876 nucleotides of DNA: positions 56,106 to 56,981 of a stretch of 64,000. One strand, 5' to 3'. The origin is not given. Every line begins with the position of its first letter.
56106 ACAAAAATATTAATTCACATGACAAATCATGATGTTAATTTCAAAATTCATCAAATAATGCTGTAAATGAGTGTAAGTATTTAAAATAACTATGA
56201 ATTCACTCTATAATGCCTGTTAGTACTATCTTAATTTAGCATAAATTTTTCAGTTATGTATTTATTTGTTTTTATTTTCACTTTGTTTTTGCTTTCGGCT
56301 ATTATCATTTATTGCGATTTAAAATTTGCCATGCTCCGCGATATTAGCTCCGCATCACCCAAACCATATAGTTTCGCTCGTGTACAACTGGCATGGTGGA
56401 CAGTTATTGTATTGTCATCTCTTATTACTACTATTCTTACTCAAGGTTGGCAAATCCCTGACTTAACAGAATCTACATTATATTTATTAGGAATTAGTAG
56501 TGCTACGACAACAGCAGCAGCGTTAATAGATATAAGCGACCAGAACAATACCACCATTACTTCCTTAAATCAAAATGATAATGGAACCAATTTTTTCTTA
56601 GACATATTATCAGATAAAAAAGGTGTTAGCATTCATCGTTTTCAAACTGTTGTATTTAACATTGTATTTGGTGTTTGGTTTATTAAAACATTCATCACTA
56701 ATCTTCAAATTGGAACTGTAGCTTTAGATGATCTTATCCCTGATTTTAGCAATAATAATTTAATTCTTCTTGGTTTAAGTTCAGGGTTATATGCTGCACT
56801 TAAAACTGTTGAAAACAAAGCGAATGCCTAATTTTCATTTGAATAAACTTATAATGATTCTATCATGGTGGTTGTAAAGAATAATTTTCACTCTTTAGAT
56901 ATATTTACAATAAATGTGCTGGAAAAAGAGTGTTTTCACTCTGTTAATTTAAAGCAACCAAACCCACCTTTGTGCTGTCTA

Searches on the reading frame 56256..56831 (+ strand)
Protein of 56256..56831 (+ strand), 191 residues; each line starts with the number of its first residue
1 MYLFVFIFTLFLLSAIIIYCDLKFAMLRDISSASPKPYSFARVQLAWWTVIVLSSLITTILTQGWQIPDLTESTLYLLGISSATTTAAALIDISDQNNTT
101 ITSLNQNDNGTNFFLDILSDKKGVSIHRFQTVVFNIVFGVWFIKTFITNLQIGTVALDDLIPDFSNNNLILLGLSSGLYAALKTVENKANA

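Call 4: search_protein_families(library=pfam, proteins=[window:56256-56831:+], max_evalue=0.01)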
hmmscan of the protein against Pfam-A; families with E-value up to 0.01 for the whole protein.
window:56256-56831:+ (191 aa): 0 families

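Call 6: search_protein_families(library=padloc, proteins=[window:56256-56831:+], max_evalue=0.01)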
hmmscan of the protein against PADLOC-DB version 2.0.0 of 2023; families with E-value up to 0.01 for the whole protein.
window:56256-56831:+ (191 aa): 0 families

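Call 7: search_protein_families(library=ncbifam, proteins=[window:56256-56831:+], max_evalue=0.01)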
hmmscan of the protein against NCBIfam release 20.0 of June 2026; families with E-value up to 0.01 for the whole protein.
window:56256-56831:+ (191 aa): 0 families

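Call 53: search_protein_families(library=pfam, proteins=[window:56256-56831:+], max_evalue=1)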
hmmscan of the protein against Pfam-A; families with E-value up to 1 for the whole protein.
window:56256-56831:+ (191 aa): 0 families

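Call 78: find_related_loci(query=window:56256-56828:+, collection=viral_contigs, flank=6000)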
Query window:56256-56828:+ (191 aa) in viral_contigs; peptide patterns used: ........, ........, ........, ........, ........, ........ (x = any residue, [..] = any of these).
4 stretches matched a pattern, but none encodes a relative of the query by tblastn (E <= 1e-3).

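Call 90: search_protein_families(library=phrogs, proteins=[window:56256-56828:+], max_evalue=0.001)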
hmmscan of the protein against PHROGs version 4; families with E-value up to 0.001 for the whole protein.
window:56256-56828:+ (191 aa): 0 families
